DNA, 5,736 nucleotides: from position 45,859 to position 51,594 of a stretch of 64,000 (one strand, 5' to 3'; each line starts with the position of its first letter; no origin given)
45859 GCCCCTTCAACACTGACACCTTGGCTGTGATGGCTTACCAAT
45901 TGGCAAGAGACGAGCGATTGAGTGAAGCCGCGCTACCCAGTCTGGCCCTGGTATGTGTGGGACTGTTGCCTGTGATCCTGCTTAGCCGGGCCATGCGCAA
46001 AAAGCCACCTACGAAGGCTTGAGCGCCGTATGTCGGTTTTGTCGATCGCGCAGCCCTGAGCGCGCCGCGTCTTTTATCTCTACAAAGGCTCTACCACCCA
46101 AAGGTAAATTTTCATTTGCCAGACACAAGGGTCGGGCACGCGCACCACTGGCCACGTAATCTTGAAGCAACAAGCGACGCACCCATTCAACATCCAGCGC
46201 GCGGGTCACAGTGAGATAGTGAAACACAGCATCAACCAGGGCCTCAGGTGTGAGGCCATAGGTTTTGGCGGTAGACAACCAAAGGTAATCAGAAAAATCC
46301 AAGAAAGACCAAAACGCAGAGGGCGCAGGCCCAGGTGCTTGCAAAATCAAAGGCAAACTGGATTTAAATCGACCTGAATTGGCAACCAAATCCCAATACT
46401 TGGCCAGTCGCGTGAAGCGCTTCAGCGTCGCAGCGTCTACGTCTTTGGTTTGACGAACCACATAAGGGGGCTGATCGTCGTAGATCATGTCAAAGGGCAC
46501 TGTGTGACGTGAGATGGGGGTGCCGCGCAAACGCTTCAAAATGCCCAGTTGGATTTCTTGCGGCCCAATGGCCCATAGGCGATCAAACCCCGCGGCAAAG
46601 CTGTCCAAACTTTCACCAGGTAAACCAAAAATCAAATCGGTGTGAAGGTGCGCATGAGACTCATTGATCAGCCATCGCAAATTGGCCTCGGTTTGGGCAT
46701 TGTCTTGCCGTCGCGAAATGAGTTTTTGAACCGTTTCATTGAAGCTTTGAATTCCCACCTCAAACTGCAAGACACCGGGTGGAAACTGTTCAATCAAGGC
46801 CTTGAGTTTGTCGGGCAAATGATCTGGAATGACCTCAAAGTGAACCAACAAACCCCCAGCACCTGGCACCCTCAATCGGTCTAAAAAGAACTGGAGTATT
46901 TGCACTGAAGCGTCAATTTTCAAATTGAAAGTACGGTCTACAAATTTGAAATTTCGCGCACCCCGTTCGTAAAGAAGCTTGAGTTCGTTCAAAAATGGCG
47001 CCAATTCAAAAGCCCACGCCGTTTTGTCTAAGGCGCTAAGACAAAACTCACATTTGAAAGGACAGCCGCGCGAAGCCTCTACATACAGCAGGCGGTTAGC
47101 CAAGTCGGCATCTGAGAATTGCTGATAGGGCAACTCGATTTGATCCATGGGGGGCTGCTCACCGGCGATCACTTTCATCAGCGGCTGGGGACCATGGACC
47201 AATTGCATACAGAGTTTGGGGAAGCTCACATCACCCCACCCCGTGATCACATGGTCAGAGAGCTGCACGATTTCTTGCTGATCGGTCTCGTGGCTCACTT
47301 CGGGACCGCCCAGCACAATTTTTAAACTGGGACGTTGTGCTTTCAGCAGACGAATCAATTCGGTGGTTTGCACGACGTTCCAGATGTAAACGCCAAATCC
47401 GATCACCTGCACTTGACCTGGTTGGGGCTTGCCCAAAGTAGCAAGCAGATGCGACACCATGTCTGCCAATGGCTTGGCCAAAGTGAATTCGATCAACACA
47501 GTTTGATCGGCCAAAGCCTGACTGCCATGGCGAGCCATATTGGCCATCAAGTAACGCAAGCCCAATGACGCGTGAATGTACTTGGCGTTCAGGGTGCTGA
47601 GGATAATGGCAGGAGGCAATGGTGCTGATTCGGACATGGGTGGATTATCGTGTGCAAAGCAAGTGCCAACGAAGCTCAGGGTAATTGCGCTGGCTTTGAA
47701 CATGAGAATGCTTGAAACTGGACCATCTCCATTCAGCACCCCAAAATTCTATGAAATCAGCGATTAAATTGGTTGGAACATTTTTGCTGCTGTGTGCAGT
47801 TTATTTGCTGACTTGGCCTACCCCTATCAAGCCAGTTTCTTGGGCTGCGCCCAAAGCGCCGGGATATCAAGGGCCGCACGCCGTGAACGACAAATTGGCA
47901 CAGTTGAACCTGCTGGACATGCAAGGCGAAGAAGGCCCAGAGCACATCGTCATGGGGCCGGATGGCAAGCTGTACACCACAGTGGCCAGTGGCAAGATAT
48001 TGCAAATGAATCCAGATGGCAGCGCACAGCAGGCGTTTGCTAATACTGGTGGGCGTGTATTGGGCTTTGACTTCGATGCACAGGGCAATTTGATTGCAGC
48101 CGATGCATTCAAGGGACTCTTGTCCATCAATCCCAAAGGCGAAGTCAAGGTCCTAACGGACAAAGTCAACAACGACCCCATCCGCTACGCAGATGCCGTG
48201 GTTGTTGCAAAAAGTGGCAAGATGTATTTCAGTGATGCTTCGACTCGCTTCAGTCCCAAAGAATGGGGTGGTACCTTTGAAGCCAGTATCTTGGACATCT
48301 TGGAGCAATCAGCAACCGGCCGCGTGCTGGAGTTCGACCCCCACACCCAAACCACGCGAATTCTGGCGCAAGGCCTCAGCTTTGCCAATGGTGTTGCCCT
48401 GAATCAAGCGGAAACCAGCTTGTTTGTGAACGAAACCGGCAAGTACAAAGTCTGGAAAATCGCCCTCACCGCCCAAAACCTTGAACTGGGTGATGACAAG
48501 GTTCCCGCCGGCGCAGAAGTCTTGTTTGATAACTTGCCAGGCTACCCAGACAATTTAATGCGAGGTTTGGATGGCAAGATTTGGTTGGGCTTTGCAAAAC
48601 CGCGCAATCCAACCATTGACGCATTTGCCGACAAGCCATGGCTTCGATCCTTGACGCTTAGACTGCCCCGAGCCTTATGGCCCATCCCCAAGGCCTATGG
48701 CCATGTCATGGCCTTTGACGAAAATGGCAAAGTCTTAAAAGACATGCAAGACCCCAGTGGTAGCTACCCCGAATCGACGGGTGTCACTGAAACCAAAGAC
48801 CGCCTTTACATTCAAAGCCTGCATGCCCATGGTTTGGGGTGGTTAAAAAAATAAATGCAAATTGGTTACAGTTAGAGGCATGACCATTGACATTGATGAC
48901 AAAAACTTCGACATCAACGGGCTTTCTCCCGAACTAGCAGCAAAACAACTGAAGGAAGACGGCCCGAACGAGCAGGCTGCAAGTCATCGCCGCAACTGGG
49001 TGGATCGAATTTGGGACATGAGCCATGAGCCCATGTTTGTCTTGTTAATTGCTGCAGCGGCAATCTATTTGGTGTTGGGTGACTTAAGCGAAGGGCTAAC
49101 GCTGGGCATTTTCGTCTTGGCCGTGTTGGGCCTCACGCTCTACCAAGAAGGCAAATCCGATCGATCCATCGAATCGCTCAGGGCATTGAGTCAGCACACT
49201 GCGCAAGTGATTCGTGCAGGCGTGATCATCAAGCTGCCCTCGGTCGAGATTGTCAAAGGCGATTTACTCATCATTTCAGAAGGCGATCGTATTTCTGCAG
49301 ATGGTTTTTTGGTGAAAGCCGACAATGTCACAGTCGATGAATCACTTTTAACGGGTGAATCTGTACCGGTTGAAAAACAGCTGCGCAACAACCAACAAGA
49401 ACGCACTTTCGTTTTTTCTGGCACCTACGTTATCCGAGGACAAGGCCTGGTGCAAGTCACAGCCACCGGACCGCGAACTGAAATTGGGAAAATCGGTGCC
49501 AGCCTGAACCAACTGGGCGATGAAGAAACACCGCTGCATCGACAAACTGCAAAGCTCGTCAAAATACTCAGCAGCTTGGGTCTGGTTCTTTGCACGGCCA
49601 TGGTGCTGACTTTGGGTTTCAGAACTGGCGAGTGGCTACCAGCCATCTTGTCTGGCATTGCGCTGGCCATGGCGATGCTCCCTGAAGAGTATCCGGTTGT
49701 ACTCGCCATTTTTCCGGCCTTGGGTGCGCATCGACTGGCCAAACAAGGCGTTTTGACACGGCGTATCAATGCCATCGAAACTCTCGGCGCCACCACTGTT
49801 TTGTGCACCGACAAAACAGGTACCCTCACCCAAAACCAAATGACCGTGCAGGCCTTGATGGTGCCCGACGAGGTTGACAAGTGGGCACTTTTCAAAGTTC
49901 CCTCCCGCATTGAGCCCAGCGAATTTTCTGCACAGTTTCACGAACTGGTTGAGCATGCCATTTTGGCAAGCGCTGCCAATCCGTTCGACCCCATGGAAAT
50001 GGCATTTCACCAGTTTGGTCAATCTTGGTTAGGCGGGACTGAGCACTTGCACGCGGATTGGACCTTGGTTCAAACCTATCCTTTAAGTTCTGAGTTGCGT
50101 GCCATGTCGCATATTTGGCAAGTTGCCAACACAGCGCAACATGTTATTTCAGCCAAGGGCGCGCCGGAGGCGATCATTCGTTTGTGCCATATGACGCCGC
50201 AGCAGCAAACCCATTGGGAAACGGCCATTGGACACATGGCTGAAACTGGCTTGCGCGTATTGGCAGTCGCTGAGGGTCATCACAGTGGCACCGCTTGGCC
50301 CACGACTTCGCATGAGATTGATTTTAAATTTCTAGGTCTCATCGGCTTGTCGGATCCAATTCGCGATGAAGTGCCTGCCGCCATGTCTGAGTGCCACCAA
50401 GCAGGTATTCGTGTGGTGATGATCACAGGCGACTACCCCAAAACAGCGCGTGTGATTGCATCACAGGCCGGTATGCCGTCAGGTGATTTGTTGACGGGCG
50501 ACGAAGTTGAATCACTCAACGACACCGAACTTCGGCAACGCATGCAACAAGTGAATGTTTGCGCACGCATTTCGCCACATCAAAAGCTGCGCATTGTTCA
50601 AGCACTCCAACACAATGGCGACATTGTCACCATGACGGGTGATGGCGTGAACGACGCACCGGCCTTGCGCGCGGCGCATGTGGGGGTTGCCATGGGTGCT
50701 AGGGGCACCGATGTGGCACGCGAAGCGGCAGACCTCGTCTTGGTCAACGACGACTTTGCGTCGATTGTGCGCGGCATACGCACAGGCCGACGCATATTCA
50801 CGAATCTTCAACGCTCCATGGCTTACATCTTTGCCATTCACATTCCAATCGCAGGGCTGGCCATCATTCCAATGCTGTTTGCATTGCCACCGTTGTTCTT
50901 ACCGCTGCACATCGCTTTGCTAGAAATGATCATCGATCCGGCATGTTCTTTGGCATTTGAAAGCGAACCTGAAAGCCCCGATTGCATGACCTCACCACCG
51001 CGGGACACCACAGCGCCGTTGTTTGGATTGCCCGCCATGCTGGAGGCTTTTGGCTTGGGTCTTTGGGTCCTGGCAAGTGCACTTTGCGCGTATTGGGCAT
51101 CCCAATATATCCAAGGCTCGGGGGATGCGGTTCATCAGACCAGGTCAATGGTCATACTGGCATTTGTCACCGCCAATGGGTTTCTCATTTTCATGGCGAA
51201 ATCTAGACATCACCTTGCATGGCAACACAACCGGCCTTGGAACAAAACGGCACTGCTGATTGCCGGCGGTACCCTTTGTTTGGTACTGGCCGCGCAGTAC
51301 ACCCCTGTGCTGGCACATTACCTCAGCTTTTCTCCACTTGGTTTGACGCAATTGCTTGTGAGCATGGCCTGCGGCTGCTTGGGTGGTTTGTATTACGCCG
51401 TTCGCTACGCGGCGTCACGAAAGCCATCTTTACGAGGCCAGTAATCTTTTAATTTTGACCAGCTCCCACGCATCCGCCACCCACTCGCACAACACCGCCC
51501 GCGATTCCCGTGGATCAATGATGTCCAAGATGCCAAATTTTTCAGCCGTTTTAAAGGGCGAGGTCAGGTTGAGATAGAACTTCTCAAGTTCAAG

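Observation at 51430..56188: Biotin-dependent operon with carrier and carboxyltransferase but no biotin carboxylase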

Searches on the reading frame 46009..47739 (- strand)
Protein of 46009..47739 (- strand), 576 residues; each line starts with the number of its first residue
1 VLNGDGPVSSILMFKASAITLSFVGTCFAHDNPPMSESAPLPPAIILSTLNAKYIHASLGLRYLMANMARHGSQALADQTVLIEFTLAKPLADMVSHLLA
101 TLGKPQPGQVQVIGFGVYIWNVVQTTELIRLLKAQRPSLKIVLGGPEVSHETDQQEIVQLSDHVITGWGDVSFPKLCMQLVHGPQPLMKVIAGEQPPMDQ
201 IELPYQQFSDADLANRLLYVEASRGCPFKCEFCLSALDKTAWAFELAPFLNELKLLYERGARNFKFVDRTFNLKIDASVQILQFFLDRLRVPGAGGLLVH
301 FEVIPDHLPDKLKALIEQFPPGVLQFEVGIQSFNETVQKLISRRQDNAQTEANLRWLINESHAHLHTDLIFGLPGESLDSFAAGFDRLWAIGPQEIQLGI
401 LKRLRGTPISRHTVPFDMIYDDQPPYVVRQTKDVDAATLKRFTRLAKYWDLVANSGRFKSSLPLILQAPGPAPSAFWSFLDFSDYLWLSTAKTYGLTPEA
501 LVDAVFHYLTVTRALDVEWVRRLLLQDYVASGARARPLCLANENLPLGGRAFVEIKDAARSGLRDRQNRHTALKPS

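Call 56: search_protein_families(library=ncbifam, proteins=[window:46009-47739:-], max_evalue=1e-8)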
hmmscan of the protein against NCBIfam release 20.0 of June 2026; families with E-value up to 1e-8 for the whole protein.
window:46009-47739:- (576 aa): 9 families
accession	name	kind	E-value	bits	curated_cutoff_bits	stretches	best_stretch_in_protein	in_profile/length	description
NF033712.0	B12_rSAM_KedN5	subfamily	3.6e-17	61.8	700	0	325-388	304-367/624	KedN5 family methylcobalamin-dependent radical SAM C-methyltransferase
TIGR04013.1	B12_SAM_MJ_1487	hypoth_equivalog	2.8e-16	59.3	251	1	105-234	41-168/382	TIGR04013 family B12-binding domain/radical SAM domain-containing protein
TIGR03975.1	rSAM_ocin_1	subfamily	1.4e-14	53.5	281.85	1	94-382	116-421/606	RiPP maturation radical SAM C-methyltransferase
TIGR04107.1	rSAM_HutW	equivalog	2.6e-12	46.3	400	1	321-412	150-241/419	heme anaerobic degradation radical SAM methyltransferase ChuW/HutW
TIGR04479.1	bcpD_PhpK_rSAM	subfamily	4e-12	45.3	600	0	194-393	219-411/504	PhpK family radical SAM P-methyltransferase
TIGR00089.1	TIGR00089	subfamily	8.4e-11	41.3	251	1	127-410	57-337/429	MiaB/RimO family radical SAM methylthiotransferase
NF006067.1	PRK08208.1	equivalog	1.1e-09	37.8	380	1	310-401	139-227/427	STM4012 family radical SAM protein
TIGR04072.2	rSAM_ladder_B12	equivalog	2.3e-09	36.4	360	1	120-390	81-348/443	lipid biosynthesis B12-binding/radical SAM protein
NF050148.1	rSAM_ApyD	equivalog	2.5e-09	36.1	750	0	203-265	185-250/645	RiPP biosynthesis radical SAM protein ApyD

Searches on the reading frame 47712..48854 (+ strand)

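Call 56: search_protein_families(library=ncbifam, proteins=[window:47712-48854:+], max_evalue=1e-8)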
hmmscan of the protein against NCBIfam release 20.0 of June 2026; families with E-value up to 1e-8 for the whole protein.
window:47712-48854:+ (380 aa): 1 family
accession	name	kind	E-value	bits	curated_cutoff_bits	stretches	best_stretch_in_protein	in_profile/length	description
NF033206.1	ScyE_fam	subfamily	5.3e-09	36.1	80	0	65-178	201-322/333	ScyD/ScyE family protein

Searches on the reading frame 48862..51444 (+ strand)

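Call 3: search_protein_families(library=pfam, proteins=[window:48862-51444:+])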
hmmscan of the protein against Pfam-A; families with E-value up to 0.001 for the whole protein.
window:48862-51444:+ (860 aa): 6 families
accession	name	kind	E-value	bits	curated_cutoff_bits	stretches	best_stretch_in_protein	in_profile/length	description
PF00122.25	E1-E2_ATPase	-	1.2e-42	146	28.1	1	109-295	2-181/181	E1-E2 ATPase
PF00689.26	Cation_ATPase_C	-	3.1e-28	99.2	27.3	1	676-839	1-163/175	Cation transporting ATPase, C-terminus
PF00702.32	Hydrolase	-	3.3e-18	67.2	26.4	1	314-606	4-191/191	haloacid dehalogenase-like hydrolase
PF00690.31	Cation_ATPase_N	-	2.6e-09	37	20.4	1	19-68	19-68/69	Cation transporter/ATPase, N-terminus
PF13246.12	Cation_ATPase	-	7.2e-08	32.8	21.7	1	376-443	22-89/91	Cation transport ATPase (P-type)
PF12710.13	HAD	-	0.00029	21.8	27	1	502-603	88-189/189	haloacid dehalogenase-like hydrolase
